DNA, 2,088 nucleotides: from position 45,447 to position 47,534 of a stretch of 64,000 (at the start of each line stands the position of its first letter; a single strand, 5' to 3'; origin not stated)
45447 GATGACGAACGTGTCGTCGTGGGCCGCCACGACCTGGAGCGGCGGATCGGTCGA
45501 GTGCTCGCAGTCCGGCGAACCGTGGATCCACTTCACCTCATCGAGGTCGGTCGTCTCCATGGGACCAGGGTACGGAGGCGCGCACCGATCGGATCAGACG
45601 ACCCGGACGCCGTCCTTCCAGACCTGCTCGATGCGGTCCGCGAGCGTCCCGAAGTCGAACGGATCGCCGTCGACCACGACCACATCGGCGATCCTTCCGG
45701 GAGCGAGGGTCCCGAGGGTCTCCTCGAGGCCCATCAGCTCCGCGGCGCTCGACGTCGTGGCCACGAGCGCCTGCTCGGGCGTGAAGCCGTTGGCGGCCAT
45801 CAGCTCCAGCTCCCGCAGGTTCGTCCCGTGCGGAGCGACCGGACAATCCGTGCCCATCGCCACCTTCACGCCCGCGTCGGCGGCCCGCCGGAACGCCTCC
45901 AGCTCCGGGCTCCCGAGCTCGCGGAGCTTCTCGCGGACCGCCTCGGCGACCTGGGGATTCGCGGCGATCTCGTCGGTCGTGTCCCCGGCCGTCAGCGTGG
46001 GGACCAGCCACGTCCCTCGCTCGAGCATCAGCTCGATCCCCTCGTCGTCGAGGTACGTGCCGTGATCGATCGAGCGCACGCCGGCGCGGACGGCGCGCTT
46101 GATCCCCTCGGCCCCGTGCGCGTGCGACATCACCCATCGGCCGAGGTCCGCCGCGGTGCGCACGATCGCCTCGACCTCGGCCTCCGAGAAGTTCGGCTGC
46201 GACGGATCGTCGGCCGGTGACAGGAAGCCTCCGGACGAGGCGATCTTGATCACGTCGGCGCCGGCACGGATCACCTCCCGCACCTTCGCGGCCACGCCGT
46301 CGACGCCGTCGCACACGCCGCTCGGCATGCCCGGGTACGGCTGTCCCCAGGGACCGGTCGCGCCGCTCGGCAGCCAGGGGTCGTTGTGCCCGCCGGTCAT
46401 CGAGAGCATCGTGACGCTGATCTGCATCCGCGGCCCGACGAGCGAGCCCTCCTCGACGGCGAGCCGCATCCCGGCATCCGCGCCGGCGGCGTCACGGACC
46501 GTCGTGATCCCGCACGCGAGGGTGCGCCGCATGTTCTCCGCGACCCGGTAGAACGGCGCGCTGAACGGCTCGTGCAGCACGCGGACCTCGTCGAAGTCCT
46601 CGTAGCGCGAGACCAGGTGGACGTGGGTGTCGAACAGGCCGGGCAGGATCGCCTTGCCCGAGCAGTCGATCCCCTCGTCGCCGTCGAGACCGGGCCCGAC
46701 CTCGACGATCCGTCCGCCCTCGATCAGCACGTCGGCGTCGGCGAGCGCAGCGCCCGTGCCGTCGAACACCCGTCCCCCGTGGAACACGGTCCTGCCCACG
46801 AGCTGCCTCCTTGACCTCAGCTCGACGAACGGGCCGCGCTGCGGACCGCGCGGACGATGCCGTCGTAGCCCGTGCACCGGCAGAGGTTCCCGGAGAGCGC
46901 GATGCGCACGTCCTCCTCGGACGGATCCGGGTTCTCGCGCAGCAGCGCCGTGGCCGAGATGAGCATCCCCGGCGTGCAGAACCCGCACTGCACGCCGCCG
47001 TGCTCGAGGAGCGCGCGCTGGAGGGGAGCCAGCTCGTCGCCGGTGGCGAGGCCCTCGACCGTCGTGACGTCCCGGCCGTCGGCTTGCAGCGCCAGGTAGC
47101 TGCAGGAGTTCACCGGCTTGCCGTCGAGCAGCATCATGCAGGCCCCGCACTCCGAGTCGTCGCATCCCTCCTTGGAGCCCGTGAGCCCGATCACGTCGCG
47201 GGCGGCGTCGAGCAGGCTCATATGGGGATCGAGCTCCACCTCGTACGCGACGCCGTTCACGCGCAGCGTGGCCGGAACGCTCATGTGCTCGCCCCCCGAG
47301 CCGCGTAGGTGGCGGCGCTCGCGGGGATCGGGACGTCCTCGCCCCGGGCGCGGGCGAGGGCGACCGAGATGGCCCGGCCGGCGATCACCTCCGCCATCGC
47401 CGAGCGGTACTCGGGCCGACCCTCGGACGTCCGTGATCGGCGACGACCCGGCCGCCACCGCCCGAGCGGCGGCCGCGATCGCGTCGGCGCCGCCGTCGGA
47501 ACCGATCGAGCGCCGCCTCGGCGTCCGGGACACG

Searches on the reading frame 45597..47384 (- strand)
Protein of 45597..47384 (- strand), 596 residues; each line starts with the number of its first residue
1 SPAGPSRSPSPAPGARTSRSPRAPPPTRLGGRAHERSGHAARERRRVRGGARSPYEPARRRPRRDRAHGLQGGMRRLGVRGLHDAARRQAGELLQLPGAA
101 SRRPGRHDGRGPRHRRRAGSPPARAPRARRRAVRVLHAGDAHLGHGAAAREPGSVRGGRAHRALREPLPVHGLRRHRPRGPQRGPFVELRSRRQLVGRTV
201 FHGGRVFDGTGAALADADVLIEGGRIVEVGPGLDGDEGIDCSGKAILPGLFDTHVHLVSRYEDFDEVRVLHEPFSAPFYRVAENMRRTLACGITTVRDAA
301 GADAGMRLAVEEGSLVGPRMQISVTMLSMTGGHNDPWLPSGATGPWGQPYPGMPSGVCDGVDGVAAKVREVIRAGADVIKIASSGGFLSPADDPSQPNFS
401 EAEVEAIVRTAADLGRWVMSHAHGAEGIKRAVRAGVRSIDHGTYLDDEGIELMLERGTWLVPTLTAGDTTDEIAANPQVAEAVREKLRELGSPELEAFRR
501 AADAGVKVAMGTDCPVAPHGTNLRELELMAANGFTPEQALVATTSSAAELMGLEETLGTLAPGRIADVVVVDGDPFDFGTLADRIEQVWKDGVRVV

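Call 52: search_protein_families(library=pfam, proteins=[window:45597-47384:-], max_evalue=0.00001)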
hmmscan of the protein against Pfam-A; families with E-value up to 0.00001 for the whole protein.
window:45597-47384:- (596 aa): 2 families
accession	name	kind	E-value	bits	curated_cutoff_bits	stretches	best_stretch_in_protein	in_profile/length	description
PF01979.26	Amidohydro_1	-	5.3e-51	174.3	25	1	246-593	2-343/345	Amidohydrolase family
PF07969.17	Amidohydro_3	-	1.8e-22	80.9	29.7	1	385-596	246-472/472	Amidohydrolase family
